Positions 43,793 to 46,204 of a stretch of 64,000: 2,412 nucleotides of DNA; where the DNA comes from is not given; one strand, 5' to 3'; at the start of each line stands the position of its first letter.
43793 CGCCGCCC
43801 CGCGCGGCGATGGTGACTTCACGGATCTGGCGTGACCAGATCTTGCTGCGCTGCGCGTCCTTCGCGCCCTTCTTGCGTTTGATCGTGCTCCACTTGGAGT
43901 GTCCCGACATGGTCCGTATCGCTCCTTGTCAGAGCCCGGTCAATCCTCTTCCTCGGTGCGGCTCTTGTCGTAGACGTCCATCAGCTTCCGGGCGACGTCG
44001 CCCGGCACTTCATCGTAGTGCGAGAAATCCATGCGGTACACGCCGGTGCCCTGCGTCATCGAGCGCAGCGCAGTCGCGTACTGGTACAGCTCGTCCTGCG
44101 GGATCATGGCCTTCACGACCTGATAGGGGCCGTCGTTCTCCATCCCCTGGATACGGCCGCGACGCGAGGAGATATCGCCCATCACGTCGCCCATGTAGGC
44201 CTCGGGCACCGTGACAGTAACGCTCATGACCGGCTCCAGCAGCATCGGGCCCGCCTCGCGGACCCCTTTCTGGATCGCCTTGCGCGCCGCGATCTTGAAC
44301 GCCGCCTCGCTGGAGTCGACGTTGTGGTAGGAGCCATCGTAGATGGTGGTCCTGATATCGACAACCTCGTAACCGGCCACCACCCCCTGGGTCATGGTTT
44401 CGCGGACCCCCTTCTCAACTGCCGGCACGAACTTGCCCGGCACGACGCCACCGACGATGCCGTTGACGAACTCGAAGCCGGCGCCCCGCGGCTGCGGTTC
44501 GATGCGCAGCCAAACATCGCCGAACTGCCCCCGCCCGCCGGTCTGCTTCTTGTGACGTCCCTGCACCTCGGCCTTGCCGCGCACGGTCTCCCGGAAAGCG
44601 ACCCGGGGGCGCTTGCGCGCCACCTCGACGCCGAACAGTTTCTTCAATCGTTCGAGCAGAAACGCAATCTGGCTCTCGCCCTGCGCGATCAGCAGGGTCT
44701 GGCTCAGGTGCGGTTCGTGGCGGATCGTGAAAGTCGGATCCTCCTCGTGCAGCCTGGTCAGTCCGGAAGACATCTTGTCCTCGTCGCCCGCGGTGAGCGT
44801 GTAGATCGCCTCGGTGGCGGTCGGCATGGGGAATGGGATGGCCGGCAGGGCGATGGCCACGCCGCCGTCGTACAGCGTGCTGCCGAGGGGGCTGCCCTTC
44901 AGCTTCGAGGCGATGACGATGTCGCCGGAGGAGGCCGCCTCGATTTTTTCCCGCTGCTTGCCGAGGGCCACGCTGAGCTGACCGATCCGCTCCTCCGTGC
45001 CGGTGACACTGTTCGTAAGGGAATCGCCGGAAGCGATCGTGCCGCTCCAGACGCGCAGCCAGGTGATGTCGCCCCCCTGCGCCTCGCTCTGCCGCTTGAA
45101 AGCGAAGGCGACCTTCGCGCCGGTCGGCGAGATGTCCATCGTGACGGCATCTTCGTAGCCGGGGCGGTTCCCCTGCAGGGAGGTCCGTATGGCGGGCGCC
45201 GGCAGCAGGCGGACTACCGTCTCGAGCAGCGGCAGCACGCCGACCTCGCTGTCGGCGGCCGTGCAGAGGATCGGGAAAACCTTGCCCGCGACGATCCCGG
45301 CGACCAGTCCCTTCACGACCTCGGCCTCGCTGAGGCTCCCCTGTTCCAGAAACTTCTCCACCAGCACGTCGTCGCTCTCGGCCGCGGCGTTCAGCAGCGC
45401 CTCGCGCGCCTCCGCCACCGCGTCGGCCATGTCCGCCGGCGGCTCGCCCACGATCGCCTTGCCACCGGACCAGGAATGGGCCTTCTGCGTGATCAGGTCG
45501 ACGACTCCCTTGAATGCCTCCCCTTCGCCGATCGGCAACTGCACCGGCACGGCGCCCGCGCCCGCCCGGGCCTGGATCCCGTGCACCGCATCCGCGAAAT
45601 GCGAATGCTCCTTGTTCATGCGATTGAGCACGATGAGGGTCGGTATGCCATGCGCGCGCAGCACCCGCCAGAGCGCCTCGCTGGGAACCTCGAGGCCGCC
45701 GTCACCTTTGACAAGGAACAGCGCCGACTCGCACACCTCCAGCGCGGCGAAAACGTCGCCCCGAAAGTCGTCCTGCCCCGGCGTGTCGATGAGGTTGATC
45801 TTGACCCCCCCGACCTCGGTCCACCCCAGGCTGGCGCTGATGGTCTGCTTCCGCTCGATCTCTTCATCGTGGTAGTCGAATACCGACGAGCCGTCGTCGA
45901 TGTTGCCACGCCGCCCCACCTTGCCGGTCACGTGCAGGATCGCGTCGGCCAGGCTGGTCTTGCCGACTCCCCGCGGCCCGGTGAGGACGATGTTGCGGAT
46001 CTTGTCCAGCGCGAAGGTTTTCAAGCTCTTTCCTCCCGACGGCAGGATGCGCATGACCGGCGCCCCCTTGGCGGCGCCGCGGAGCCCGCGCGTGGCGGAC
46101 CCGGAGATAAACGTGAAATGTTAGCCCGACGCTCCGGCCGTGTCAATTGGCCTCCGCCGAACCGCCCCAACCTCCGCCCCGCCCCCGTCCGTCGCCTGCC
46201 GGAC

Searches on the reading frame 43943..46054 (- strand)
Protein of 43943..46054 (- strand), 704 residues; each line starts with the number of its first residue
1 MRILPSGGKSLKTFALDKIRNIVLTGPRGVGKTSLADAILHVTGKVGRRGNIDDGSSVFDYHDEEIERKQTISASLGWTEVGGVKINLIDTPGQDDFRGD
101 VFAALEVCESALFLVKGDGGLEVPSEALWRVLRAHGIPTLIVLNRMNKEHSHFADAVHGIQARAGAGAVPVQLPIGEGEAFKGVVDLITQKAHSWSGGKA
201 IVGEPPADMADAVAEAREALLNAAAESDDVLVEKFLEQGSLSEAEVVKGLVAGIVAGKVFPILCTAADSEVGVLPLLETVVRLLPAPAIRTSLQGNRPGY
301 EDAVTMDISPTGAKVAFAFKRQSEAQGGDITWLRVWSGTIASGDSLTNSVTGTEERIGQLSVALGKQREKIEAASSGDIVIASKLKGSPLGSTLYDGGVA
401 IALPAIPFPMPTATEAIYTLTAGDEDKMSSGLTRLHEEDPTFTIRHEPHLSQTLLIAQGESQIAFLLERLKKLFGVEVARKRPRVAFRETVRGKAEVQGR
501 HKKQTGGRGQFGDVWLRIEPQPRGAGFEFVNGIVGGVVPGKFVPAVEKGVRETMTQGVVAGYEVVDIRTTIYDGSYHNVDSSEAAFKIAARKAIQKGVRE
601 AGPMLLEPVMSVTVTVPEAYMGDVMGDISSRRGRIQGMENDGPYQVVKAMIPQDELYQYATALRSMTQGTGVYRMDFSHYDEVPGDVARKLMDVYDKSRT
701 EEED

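Call 78: search_protein_families(library=pfam, proteins=[window:43943-46054:-], max_evalue=0.001)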
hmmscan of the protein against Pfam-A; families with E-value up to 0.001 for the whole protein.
window:43943-46054:- (704 aa): 7 families
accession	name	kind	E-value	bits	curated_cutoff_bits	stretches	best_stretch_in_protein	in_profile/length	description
PF03764.24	EFG_IV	-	1.7e-44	150.9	24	1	483-601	1-120/121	Elongation factor G, domain IV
PF00679.30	EFG_C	-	4e-31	107.3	27.9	1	605-690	2-88/89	Elongation factor G C-terminus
PF00009.33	GTP_EFTU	-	6.5e-30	104.6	26.5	1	18-285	2-187/188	Elongation factor Tu GTP binding domain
PF14492.12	EFG_III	-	2.2e-15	56.9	27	1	408-479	1-72/75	Elongation Factor G, domain III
PF22042.2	EF-G_D2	-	8e-10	39.1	27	1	316-394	4-81/84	Elongation factor G domain 2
PF03144.31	GTP_EFTU_D2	-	2.6e-06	28.2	30.3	1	330-394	3-72/73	Elongation factor Tu domain 2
PF01926.29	MMR_HSR1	-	8.6e-05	23.1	21.9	1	22-145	2-113/113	50S ribosome-binding GTPase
